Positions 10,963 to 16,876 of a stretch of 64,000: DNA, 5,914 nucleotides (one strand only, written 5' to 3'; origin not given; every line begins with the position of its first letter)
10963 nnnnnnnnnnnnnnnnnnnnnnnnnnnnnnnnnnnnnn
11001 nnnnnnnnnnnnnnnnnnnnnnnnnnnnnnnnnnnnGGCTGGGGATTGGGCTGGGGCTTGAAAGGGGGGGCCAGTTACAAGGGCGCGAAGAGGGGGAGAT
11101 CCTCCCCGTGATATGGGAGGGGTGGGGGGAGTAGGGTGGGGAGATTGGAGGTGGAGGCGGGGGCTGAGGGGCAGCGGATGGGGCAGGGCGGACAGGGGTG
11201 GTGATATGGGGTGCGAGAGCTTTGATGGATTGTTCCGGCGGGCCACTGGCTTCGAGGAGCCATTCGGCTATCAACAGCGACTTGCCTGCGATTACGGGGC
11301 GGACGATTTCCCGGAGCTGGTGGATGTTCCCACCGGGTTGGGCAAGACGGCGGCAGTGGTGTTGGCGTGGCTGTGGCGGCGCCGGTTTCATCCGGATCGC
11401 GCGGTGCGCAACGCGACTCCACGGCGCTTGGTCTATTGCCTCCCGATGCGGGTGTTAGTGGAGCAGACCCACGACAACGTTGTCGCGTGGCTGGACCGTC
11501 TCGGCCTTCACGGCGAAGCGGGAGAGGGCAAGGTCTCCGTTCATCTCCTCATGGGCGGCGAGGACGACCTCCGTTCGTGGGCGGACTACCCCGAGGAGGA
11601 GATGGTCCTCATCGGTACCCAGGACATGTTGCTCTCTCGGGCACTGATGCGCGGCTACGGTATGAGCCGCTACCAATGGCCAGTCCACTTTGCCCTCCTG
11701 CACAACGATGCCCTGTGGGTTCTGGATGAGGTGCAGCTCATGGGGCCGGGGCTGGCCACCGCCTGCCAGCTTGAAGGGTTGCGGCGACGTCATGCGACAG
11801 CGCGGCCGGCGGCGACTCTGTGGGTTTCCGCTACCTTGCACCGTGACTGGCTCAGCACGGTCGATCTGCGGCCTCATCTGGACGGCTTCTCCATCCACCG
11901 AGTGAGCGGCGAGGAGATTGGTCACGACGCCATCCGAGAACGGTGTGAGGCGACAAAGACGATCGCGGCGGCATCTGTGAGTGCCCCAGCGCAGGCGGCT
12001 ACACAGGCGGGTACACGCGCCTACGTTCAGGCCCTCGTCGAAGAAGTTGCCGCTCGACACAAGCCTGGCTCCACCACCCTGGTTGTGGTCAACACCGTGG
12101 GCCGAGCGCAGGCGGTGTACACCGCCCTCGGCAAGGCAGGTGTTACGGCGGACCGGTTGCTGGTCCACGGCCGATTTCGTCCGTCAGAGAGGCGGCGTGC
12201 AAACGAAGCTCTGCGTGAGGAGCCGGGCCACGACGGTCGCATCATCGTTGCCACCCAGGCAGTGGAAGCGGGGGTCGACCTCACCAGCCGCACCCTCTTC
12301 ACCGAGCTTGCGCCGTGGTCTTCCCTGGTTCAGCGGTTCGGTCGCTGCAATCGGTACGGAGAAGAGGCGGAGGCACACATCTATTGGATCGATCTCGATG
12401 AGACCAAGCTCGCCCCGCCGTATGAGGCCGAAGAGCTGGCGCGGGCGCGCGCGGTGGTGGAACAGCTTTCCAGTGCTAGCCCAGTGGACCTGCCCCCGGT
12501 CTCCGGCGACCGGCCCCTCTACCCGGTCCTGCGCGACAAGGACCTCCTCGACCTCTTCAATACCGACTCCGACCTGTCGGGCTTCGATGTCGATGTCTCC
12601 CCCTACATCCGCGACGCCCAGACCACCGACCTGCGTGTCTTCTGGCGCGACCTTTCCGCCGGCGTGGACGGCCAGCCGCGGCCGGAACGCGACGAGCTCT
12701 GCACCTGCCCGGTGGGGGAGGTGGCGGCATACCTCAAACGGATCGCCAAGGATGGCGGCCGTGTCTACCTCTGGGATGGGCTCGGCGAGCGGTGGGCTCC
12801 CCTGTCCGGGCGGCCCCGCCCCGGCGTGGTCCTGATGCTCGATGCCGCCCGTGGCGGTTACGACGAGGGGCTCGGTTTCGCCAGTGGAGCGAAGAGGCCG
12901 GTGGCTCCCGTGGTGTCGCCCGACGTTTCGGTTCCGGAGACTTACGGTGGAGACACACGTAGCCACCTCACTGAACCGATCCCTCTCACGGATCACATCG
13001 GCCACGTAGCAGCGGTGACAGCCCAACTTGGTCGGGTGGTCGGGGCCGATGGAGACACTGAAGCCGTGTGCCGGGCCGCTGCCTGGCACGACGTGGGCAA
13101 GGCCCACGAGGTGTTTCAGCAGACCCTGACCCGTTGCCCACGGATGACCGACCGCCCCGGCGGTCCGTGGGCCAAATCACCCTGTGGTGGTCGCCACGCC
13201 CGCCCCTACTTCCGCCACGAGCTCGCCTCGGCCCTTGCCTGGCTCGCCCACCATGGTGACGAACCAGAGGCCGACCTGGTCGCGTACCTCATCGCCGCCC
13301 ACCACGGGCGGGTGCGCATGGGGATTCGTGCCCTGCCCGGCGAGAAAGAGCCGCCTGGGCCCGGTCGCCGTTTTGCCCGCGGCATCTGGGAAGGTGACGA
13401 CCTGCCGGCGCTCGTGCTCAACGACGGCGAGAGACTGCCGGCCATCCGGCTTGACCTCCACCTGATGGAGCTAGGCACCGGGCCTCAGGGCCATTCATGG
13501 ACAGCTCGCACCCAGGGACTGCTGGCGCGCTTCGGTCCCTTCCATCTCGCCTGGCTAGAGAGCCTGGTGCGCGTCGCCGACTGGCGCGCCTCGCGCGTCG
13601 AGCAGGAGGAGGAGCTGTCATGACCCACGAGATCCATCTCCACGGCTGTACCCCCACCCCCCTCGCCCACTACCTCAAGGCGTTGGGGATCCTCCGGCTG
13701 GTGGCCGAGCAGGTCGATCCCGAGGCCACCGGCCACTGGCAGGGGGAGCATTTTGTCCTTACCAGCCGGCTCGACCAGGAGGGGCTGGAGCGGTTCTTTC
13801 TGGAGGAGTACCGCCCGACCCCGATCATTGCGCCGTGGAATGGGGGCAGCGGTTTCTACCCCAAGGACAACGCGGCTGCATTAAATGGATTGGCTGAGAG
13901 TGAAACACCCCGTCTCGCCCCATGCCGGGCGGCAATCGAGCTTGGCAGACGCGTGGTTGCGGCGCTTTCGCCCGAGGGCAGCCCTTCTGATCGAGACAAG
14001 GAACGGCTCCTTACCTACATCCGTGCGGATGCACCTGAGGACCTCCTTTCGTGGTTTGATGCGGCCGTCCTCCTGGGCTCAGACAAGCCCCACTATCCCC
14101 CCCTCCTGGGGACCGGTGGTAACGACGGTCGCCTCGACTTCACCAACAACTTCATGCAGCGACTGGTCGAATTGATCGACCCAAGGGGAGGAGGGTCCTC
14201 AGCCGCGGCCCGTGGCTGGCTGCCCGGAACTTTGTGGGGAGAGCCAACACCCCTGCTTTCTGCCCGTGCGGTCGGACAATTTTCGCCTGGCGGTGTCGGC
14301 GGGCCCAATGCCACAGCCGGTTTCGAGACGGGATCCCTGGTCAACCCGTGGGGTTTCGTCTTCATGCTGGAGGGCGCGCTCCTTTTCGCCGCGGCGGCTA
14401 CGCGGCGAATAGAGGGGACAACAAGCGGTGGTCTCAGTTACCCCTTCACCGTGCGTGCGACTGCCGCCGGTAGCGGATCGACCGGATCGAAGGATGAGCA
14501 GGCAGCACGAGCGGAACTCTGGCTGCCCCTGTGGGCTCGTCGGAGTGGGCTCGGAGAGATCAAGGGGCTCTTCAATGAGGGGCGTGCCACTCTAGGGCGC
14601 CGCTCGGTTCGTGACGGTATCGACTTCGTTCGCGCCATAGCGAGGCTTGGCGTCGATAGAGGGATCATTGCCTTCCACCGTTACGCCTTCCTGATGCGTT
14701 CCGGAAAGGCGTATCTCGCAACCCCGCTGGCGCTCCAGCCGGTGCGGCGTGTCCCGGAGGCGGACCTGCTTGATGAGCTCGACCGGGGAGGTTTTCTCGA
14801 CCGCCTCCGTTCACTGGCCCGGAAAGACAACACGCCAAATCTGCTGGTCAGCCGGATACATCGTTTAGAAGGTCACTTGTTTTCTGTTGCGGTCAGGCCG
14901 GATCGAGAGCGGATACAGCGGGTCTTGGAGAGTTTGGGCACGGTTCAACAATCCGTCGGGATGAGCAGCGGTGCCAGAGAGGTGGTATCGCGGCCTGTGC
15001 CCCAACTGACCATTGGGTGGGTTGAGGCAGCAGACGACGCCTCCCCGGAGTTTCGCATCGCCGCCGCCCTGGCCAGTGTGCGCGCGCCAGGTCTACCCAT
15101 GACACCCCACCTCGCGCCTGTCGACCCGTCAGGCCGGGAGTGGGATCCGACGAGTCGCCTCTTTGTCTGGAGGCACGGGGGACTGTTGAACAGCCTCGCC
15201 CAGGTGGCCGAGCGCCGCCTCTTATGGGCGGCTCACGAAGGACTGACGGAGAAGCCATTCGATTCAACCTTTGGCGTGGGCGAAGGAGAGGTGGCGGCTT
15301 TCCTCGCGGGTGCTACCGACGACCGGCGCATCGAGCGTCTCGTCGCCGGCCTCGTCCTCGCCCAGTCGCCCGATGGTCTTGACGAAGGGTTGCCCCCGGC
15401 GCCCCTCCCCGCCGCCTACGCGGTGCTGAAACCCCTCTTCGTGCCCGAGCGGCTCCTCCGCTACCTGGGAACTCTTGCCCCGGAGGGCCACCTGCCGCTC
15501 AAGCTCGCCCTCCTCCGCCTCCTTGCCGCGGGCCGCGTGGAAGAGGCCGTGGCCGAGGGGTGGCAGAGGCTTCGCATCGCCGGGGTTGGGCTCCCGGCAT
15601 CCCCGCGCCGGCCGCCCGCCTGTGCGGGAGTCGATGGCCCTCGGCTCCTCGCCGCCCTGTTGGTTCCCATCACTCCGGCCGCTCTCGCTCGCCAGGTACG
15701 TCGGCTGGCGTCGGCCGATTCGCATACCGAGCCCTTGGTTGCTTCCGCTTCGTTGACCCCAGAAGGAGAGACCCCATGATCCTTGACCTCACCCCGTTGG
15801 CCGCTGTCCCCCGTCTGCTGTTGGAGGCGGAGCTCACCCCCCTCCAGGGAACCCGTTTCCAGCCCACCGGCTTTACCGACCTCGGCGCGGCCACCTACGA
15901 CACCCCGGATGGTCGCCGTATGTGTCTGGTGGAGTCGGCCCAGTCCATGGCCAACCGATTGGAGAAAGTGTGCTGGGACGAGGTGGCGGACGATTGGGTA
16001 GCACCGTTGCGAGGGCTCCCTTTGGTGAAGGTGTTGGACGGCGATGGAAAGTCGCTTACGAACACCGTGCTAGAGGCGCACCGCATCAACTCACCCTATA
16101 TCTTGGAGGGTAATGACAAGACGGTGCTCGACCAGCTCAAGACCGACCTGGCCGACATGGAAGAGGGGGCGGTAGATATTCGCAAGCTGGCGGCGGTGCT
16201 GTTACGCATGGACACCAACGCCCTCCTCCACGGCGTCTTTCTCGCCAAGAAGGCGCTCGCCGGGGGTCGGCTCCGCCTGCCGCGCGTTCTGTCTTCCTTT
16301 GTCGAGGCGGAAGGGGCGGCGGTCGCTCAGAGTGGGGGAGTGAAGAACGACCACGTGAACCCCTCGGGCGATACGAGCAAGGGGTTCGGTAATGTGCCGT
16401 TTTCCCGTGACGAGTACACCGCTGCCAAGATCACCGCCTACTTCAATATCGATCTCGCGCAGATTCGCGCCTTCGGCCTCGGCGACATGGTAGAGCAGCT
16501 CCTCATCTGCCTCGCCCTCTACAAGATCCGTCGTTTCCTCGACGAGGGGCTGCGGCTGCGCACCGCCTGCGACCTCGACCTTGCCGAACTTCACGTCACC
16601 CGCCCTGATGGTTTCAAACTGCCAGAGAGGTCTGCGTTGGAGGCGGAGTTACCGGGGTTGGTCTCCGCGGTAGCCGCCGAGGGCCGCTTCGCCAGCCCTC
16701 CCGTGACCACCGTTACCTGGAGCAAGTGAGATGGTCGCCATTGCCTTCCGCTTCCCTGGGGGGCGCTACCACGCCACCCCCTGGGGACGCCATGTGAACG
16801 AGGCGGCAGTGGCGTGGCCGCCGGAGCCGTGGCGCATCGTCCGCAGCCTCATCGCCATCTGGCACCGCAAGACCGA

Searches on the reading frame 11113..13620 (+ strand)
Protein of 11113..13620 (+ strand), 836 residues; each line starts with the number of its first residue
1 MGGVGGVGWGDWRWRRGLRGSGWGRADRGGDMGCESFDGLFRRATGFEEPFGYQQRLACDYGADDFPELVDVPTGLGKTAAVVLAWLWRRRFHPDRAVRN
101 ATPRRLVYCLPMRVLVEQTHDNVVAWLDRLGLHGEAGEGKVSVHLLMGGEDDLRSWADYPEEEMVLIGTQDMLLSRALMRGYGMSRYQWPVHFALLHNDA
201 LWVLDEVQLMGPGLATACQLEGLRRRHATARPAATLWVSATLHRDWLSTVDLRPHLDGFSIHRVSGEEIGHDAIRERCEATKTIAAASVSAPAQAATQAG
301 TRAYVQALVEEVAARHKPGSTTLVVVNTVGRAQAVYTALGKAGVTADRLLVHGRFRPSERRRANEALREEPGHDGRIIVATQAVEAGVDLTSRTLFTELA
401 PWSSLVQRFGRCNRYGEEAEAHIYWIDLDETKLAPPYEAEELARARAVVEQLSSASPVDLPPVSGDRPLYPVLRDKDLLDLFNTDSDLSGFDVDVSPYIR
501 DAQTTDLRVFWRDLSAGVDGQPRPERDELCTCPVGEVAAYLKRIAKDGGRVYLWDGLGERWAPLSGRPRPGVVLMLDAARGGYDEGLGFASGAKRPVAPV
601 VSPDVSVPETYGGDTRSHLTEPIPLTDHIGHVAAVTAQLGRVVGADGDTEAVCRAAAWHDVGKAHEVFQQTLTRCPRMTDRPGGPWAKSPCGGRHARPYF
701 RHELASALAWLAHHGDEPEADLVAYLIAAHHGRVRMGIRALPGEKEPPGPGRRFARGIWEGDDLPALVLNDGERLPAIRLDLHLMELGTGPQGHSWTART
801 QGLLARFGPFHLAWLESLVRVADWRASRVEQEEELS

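Call 11: search_protein_families(library=ncbifam, proteins=[window:11113-13620:+], max_evalue=0.1)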
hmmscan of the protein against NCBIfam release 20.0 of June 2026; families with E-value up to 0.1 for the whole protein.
window:11113-13620:+ (836 aa): 16 families
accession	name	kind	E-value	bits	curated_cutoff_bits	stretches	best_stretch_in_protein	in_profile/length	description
TIGR02621.3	cas3_GSU0051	exception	1.4e-248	828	400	2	36-602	1-590/854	type I-G CRISPR-associated helicase/endonuclease Cas3g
TIGR01587.1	cas3_core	equivalog_domain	2.7e-34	118.8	102.45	2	310-445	213-351/358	CRISPR-associated helicase Cas3'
TIGR01596.1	cas3_HD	equivalog_domain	9.9e-17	61.6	43.45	1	625-827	1-177/178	CRISPR-associated endonuclease Cas3''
NF007248.0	PRK09694.1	equivalog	9.4e-14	50.4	569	1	306-416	547-663/878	CRISPR-associated helicase/endonuclease Cas3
TIGR04121.1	DEXH_lig_assoc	equivalog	2.8e-13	48.5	850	2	306-418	235-350/804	ligase-associated DNA damage response DEXH box helicase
NF053711.1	RNA_heli_RhlE1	exception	3.6e-06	26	750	1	73-144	46-115/434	RNA helicase RhlE1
NF041062.1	DpdE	equivalog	5.1e-06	24.7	500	1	291-421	515-648/1048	protein DpdE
NF038317.1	DISARM_DrmD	equivalog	1.3e-05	23.7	610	1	337-432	524-626/1021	DISARM system SNF2-like helicase DrmD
NF008744.0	PRK11776.1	equivalog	0.00084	18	524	1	306-433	230-354/460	ATP-dependent RNA helicase DbpA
TIGR00643.1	recG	equivalog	0.0026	16.5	659.4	1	328-394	465-528/629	ATP-dependent DNA helicase RecG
TIGR00277.1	HDIG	domain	0.0051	16.7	27.6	1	627-666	7-44/84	HDIG domain-containing metalloprotein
TIGR03158.1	cas3_cyano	exception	0.0052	15.9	69.1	1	302-412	254-356/357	type I-D CRISPR-associated helicase Cas3'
NF008168.0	PRK10917.2-2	equivalog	0.013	13.8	718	1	330-394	595-657/795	ATP-dependent DNA helicase RecG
NF008163.0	PRK10917.1-1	equivalog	0.013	13.8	796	1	298-393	480-561/692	ATP-dependent DNA helicase RecG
NF008394.0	PRK11192.1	equivalog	0.016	14.1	507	0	46-125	22-97/441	ATP-dependent RNA helicase SrmB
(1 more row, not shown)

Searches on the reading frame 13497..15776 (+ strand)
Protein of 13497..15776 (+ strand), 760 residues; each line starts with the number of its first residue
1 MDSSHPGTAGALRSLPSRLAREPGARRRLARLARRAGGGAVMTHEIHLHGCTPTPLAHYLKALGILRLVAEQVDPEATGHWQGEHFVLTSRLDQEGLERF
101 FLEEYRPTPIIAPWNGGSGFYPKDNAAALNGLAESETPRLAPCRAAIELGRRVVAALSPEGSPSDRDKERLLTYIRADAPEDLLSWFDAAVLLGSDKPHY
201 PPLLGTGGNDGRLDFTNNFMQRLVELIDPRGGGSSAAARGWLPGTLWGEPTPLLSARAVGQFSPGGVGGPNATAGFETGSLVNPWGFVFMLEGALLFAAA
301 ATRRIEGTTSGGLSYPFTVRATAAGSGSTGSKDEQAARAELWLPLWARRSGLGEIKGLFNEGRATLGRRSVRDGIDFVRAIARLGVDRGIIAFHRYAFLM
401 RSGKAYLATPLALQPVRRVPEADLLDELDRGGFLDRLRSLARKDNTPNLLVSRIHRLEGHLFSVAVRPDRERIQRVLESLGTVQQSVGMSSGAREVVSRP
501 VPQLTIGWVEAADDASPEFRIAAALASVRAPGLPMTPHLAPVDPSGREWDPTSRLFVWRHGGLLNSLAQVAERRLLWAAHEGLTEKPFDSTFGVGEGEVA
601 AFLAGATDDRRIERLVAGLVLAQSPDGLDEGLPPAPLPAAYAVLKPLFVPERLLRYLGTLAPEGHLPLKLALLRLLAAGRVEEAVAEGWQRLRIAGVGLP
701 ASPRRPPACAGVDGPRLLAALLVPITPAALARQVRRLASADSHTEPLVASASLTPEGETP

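Call 11: search_protein_families(library=ncbifam, proteins=[window:13497-15776:+], max_evalue=0.1)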
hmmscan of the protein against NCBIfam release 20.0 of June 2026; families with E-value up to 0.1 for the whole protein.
window:13497-15776:+ (760 aa): 1 family
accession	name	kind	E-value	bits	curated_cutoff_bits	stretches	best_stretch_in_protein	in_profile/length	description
TIGR04113.1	cas_csx17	equivalog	1.3e-211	705.1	150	1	46-738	1-715/718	type I-G CRISPR-associated protein Cas8g1/Csx17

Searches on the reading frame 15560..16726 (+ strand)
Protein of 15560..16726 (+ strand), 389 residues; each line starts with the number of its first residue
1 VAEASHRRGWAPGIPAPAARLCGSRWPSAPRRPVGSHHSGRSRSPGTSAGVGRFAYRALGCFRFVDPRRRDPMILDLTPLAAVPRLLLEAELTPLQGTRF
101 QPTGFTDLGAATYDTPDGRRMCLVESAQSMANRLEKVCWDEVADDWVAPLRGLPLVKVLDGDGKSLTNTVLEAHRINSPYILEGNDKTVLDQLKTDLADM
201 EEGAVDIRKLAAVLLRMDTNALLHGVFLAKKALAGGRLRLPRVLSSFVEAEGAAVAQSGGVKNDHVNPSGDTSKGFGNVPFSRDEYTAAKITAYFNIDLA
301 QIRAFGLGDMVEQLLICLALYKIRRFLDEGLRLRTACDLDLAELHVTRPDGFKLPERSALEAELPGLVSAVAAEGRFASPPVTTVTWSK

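Call 11: search_protein_families(library=ncbifam, proteins=[window:15560-16726:+], max_evalue=0.1)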
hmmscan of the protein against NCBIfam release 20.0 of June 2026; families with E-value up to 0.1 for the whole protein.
window:15560-16726:+ (389 aa): 1 family
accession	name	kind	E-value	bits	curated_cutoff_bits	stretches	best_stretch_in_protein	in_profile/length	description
TIGR02570.1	cas7_GSU0053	equivalog_domain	3.7e-39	134.4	38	1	84-259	8-177/178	type I-G CRISPR-associated RAMP protein Csb1/Cas7g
